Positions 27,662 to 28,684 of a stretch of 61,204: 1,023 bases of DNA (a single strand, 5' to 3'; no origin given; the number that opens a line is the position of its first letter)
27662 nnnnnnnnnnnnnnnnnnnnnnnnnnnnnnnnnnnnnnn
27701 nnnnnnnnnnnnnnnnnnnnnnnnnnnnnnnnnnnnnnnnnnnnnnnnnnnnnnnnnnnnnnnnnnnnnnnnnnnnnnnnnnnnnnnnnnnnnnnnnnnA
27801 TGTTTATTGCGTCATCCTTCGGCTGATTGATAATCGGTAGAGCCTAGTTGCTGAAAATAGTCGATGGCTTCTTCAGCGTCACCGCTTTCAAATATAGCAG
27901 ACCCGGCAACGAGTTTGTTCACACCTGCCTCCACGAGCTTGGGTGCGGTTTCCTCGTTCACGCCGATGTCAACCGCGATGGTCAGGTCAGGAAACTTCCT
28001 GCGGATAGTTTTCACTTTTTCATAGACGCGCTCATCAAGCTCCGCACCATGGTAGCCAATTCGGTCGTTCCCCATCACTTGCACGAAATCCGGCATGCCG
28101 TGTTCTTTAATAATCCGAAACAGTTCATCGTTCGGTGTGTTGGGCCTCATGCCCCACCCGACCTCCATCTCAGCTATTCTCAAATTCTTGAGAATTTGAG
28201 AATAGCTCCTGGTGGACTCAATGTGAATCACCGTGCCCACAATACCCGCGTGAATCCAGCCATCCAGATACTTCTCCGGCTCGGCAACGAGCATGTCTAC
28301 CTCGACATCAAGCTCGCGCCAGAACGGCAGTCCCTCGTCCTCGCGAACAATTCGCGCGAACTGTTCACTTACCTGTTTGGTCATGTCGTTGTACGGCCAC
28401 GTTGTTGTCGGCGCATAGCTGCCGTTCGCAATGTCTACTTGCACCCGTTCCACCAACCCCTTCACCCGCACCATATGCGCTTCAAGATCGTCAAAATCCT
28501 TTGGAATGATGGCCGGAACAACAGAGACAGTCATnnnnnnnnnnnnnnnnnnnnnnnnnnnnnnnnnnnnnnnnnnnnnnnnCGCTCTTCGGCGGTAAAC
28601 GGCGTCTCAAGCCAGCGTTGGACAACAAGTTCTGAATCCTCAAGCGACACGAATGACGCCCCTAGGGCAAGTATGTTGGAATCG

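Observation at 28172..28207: Variant 1 element (36 nt, 12 codons) in-frame inside the ribulose-phosphate-epimerase-like gene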

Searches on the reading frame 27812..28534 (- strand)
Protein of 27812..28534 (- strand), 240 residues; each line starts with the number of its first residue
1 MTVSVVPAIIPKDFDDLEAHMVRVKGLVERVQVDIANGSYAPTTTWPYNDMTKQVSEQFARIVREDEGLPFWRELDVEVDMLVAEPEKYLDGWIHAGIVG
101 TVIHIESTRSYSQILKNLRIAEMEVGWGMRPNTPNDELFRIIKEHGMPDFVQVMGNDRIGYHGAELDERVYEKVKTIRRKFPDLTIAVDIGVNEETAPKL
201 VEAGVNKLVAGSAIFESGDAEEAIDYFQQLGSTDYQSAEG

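Call 10: search_protein_families(library=pfam, proteins=[window:27812-28534:-], max_evalue=0.01)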
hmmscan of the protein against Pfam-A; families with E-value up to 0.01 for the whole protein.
window:27812-28534:- (240 aa): 1 family
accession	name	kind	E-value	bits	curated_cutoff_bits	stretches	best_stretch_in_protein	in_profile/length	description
PF00834.25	Ribul_P_3_epim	-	1.5e-22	80.4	21.1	1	5-215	2-198/198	Ribulose-phosphate 3 epimerase family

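Call 11: search_solved_structures(query=window:27812-28534:-, max_evalue=1, show_alignments=3)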
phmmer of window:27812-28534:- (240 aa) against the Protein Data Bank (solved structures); distinct sequences matched with E-value up to 1: 39.
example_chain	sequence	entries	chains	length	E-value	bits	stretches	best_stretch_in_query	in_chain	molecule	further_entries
1h1y_A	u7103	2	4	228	7e-21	78.1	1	77-226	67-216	D-RIBULOSE-5-PHOSPHATE 3-EPIMERASE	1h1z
3ovp_A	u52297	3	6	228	1.3e-17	67.4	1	5-230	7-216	Ribulose-phosphate 3-epimerase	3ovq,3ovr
3qc3_A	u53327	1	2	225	1.3e-17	67.4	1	5-230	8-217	D-ribulose-5-phosphate-3-epimerase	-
9qhb_A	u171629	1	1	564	1.4e-15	60.7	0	201-239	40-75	Engineered tetratricopeptide repeat protein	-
2fli_A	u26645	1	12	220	4.8e-15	59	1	2-222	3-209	ribulose-phosphate 3-epimerase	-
8bu0_A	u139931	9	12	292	6.2e-13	52.1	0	198-239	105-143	Consensus tetratricopeptide repeat protein | Crystal structure of an 8-repeat consensus TPR superhelix with Zinc. | Monomer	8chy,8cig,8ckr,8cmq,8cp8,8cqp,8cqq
4nu7_A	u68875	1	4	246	4.1e-12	49.4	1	78-221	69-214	Ribulose-phosphate 3-epimerase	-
1tqj_A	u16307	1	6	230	9.8e-12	48.2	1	76-224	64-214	Ribulose-phosphate 3-epimerase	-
1rpx_A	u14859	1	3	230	1.7e-10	44.1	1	73-225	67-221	PROTEIN (RIBULOSE-PHOSPHATE 3-EPIMERASE)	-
9qhc_A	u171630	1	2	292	5.5e-10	42.4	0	201-239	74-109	Engineered tetratricopeptide repeat protein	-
1tqx_A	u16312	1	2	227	8.5e-09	38.5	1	74-227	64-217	D-ribulose-5-phosphate 3-epimerase, putative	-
7b1w_J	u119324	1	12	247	1.1e-08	38.2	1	77-224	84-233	Ribulose-phosphate 3-epimerase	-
3inp_A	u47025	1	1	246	1.4e-07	34.6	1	77-227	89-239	D-ribulose-phosphate 3-epimerase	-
2fo7_A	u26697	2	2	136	4.3e-07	33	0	198-239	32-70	SYNTHETIC CONSENSUS TPR PROTEIN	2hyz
8ch0_A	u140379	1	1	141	5.1e-07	32.7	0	199-239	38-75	Consensus tetratricopeptide repeat protein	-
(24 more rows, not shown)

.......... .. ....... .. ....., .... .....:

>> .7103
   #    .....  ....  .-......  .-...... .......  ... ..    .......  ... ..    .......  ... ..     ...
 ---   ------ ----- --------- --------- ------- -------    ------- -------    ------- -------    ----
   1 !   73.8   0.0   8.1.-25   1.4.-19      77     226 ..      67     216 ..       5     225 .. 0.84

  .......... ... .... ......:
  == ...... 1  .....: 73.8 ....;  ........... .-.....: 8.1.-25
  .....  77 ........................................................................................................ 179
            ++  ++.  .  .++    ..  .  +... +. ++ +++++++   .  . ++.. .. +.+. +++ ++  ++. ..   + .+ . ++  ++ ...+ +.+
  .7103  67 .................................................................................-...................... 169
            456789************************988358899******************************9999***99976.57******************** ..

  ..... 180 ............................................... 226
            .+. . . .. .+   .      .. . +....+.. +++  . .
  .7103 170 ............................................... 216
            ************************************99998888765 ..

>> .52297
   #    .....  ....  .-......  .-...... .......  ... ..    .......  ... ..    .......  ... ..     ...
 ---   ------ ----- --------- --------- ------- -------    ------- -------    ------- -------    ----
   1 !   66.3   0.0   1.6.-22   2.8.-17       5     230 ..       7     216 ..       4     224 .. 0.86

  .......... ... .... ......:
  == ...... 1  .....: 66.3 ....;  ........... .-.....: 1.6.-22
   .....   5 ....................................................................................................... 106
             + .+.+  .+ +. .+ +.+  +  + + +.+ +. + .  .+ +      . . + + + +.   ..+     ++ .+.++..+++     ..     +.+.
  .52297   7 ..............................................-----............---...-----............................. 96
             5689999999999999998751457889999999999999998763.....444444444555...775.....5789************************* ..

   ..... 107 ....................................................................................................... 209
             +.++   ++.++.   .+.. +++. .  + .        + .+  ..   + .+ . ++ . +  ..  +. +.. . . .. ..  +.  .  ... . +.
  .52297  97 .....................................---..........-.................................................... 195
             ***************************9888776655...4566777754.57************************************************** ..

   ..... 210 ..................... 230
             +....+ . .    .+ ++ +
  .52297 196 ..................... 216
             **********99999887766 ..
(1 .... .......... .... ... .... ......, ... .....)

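Call 16: find_homologous_proteins(query=window:27812-28534:-, max_evalue=1e-10)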
Query window:27812-28534:- (240 aa): 429 proteins with E <= 1e-10 among 854 candidates; the best 120 are listed.
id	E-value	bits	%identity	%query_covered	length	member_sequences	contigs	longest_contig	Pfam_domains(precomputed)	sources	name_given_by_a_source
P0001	1.9e-156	537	100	100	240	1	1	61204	PF00834.26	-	-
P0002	3.8e-105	369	72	94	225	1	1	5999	PF00834.26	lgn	-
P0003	5.4e-96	339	66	95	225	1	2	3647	PF00290.27,PF00834.26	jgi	-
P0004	7.0e-96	338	65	95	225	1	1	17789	PF00834.26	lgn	-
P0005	4.8e-95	336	64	95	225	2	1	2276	PF00834.26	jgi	jgi:ribulose-phosphate 3-epimerase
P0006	1.1e-93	331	64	95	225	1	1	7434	PF00834.26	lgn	-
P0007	1.5e-92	327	62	95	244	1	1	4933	PF00834.26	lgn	-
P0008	1.7e-89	318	61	94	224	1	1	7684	PF00834.26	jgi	-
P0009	5.4e-89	316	61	97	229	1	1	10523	PF00834.26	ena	-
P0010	8.9e-88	312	60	95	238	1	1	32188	PF00290.27,PF00834.26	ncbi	-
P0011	1.3e-86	308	61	94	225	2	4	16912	PF00834.26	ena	-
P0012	2.5e-86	307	61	95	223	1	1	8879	PF00834.26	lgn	-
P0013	4.3e-85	303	59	95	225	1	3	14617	PF00834.26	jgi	-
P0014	5.6e-84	299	59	94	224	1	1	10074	PF00834.26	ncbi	-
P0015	5.8e-84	299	57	93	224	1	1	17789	PF00834.26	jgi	jgi:ribulose-phosphate 3-epimerase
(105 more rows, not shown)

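Call 21: find_encoding_contigs(protein=P0003, flank=1500, max_places=1)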
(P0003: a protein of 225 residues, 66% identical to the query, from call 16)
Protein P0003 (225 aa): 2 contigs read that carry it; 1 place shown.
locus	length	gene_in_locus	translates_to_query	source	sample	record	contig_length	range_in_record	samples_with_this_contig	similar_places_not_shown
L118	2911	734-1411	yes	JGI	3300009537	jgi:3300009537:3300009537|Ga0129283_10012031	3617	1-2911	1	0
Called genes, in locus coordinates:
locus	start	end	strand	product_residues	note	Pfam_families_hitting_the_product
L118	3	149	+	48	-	?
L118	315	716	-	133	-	-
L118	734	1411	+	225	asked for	PF00834:Ribul_P_3_epim, PF00290:Trp_syntA (weak)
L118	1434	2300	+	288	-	PF13292:DXP_synthase_N, PF00456:Transketolase_N, PF00676:E1_dh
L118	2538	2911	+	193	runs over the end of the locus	-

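Call 22: find_encoding_contigs(protein=P0008, flank=1500, max_places=1)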
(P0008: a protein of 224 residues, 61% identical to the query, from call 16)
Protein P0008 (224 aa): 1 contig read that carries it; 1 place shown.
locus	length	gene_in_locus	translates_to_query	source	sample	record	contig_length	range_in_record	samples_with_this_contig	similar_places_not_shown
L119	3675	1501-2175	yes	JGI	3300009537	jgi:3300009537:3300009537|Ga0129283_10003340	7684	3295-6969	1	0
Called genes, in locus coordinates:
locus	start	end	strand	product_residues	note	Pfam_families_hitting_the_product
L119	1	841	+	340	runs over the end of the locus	PF00044:Gp_dh_N, PF02800:Gp_dh_C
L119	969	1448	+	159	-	PF02502:LacAB_rpiB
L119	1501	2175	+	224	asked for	PF00834:Ribul_P_3_epim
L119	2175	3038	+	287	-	PF13292:DXP_synthase_N, PF00456:Transketolase_N, PF00676:E1_dh (weak)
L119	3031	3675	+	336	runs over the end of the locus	PF02779:Transket_pyr, PF02780:Transketolase_C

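Call 23: find_encoding_contigs(protein=P0009, flank=1500, max_places=1)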
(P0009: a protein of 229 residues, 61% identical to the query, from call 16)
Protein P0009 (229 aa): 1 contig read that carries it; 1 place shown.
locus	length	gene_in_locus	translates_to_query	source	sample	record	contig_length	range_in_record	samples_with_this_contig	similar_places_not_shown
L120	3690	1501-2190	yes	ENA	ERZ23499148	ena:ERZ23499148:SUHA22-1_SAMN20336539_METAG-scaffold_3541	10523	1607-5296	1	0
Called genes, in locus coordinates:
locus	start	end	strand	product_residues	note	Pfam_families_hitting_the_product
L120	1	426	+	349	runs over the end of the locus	PF00044:Gp_dh_N, PF02800:Gp_dh_C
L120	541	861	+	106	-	PF05635:23S_rRNA_IVP, PF22296:bAvd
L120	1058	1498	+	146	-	PF02502:LacAB_rpiB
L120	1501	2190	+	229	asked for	PF00834:Ribul_P_3_epim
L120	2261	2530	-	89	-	-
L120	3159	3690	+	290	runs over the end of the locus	PF13292:DXP_synthase_N, PF00456:Transketolase_N, PF00676:E1_dh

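Call 24: find_encoding_contigs(protein=P0011, flank=1500, max_places=1)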
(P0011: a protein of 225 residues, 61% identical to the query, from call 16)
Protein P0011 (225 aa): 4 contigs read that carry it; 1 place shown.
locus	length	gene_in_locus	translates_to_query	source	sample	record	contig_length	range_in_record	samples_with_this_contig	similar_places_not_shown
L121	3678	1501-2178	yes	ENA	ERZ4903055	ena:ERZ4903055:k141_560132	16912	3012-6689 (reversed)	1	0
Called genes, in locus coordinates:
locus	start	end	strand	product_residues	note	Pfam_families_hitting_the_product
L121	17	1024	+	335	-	PF00044:Gp_dh_N, PF02800:Gp_dh_C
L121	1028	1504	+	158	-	PF02502:LacAB_rpiB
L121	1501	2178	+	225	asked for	PF00834:Ribul_P_3_epim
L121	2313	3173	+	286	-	PF13292:DXP_synthase_N, PF00456:Transketolase_N, PF00676:E1_dh (weak)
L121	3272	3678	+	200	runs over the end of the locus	PF12917:YfbR-like (weak), PF13023:HD_3, PF01966:HD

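Call 25: find_encoding_contigs(protein=P0002, flank=1500, max_places=1)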
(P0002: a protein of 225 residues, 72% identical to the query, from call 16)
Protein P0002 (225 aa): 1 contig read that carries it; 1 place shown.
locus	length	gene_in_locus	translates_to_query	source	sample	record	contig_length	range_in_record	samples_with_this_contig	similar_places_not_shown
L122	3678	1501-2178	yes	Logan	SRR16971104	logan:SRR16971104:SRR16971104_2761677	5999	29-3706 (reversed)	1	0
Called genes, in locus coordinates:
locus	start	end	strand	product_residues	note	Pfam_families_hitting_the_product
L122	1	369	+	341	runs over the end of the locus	PF00044:Gp_dh_N, PF02800:Gp_dh_C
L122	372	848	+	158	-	PF02502:LacAB_rpiB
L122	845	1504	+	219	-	PF09335:VTT_dom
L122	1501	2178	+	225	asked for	PF00834:Ribul_P_3_epim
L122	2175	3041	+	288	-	PF13292:DXP_synthase_N, PF00456:Transketolase_N, PF00676:E1_dh (weak)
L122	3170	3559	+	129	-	PF00583:Acetyltransf_1, PF13673:Acetyltransf_10, PF13508:Acetyltransf_7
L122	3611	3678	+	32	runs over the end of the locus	?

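Call 26: find_encoding_contigs(protein=P0010, flank=1500, max_places=1)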
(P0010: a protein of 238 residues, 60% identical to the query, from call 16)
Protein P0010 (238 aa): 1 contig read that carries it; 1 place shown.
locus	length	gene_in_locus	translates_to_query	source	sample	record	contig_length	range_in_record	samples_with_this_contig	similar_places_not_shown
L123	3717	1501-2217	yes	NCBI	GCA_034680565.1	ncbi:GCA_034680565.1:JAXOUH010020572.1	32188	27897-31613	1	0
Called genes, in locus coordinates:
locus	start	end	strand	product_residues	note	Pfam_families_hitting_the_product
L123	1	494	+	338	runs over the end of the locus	PF00044:Gp_dh_N, PF02800:Gp_dh_C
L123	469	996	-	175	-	PF01569:PAP2, PF14378:PAP2_3 (weak)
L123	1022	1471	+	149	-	PF02502:LacAB_rpiB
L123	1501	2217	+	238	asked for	PF00834:Ribul_P_3_epim, PF00290:Trp_syntA (faint)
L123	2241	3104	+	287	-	PF13292:DXP_synthase_N, PF00456:Transketolase_N, PF00676:E1_dh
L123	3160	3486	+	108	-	-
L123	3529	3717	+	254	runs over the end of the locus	?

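Call 27: find_encoding_contigs(protein=P0006, flank=1500, max_places=1)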
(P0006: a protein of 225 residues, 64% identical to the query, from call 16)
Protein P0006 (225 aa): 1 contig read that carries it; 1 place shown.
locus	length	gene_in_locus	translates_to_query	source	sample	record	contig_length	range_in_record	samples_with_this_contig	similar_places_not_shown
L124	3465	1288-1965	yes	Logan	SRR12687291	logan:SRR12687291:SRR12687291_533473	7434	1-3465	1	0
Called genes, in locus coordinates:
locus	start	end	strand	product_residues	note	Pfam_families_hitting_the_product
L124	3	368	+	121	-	?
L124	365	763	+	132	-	PF02452:PemK_toxin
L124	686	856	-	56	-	-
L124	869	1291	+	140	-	-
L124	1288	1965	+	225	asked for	PF00834:Ribul_P_3_epim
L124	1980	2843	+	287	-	PF13292:DXP_synthase_N, PF00456:Transketolase_N, PF00676:E1_dh (weak)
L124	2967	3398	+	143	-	PF03479:PCC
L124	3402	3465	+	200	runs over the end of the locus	PF12917:YfbR-like, PF13023:HD_3, PF01966:HD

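Call 44: find_related_loci(query=A1, collection=metagenome_contigs, flank=1500)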
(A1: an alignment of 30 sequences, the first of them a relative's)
Query A1 (240 aa) in metagenome_contigs; peptide patterns used: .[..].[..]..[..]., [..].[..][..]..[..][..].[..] (x = any residue, [..] = any of these).
292 stretches matched a pattern; 191 encode a relative of the query (tblastn E <= 1e-3); the best 80 are kept; 80 distinct loci.
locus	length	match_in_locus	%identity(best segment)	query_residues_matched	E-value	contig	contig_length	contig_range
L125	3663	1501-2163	53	3-228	3e-80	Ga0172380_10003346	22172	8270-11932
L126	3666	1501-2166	51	1-230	5e-76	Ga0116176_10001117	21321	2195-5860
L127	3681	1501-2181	51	3-230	1e-75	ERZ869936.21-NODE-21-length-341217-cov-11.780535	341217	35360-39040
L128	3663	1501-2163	51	3-230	1e-73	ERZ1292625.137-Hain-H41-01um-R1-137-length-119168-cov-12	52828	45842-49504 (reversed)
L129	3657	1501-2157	52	5-231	9e-73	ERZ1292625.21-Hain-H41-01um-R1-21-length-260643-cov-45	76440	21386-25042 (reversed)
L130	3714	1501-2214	41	3-233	3e-69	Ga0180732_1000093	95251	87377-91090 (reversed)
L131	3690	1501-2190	45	1-231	9e-69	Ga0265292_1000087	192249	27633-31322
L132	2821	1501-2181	43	1-234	5e-66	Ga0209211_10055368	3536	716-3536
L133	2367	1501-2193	41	1-237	2e-63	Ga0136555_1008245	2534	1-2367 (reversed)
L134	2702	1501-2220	40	3-231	1e-61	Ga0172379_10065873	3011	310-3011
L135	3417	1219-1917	40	1-229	8e-61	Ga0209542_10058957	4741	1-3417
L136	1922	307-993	42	3-230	1e-61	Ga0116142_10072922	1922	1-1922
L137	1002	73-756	42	5-230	5e-64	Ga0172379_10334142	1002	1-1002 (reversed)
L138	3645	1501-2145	44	3-230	1e-59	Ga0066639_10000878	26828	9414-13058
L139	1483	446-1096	45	3-224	2e-62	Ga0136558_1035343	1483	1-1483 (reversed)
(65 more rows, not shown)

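Call 51: predict_structure(alignment_id=A1)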
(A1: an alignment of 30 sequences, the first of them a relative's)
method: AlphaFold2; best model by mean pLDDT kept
length: 240 residues; sequences in the alignment: 30
mean_pLDDT: 93.3   pTM: 0.90
mean pLDDT of the five models: 93.3, 93.1, 92.8, 92.0, 91.8
residues with pLDDT >= 90: 206; 70-90: 20; 50-70: 14; < 50: 0
segments of 3 or more residues with pLDDT < 50: none
pLDDT, mean of each block of 10 residues (from residue 1): 94 95 97 96 86 74 91 96 97 96 98 97 98 98 98 92 86 98 97 96 98 95 96 69
secondary structure, 60 per line:
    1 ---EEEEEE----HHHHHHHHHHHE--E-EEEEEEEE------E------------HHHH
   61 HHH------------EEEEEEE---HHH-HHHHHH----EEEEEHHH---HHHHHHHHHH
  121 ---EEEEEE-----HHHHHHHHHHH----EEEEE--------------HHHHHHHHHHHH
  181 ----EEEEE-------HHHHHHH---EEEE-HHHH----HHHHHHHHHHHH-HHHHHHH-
elements in order: E4-9 H14-24 E30-37 H57-63 E76-82 H90-95 E100-104 H111-120 E124-129 H135-145 E150-154 H169-180 E185-189 H197-203 E207-210 H212-215 H220-231 H233-239

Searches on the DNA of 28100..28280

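Call 63: search_rna_families(source=window, start=28100, end=28280, threshold=evalue, max_evalue=1)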
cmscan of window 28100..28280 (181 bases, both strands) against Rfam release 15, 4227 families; matches with E-value up to 1: 15.
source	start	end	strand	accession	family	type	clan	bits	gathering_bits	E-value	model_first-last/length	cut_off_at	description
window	28171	28210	+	RF03217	mir-3167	Gene; miRNA;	-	27.6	86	0.0028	1-59/59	no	mir-3167 microRNA precursor family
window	28169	28208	-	RF03217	mir-3167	Gene; miRNA;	-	24.6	86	0.015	1-59/59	no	mir-3167 microRNA precursor family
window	28160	28219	-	RF03634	mir-3524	Gene; miRNA;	-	23.4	99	0.0046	1-84/84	no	mir-3524 microRNA precursor family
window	28160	28219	+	RF03634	mir-3524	Gene; miRNA;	-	22.5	99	0.0081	1-84/84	no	mir-3524 microRNA precursor family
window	28158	28221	+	RF00858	mir-306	Gene; miRNA;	-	20.5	52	0.02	1-81/81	no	mir-306 microRNA precursor family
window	28172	28207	-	RF03569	mir-7973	Gene; miRNA;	-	20.2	90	0.061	1-74/74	no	mir-7973 microRNA precursor family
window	28172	28207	+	RF03888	mir-3160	Gene; miRNA;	-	19.7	80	0.43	1-83/83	no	mir-3160 microRNA precursor family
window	28164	28216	+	RF03938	mir-4662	Gene; miRNA;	-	19.1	97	0.17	1-67/67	no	mir-4662 microRNA precursor family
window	28172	28207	+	RF00965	mir-549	Gene; miRNA;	-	18.7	93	0.22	1-72/72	no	mir-549 microRNA precursor family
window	28172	28207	+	RF04096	mir-4433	Gene; miRNA;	-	18.2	77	0.27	1-83/83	no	mir-4433 microRNA precursor family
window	28172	28207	-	RF04096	mir-4433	Gene; miRNA;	-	17.8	77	0.33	1-83/83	no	mir-4433 microRNA precursor family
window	28173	28206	-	RF03938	mir-4662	Gene; miRNA;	-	17.5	97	0.46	1-67/67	no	mir-4662 microRNA precursor family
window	28172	28207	-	RF00744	mir-361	Gene; miRNA;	-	16.9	70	0.44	1-71/71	no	mir-361 microRNA precursor family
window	28171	28206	-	RF03854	mir-1949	Gene; miRNA;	-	16.5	100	0.4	1-70/70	no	mir-1949 microRNA precursor family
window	28172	28207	-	RF03406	mir-3099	Gene; miRNA;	-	16.2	95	0.92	1-84/84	no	mir-3099 microRNA precursor family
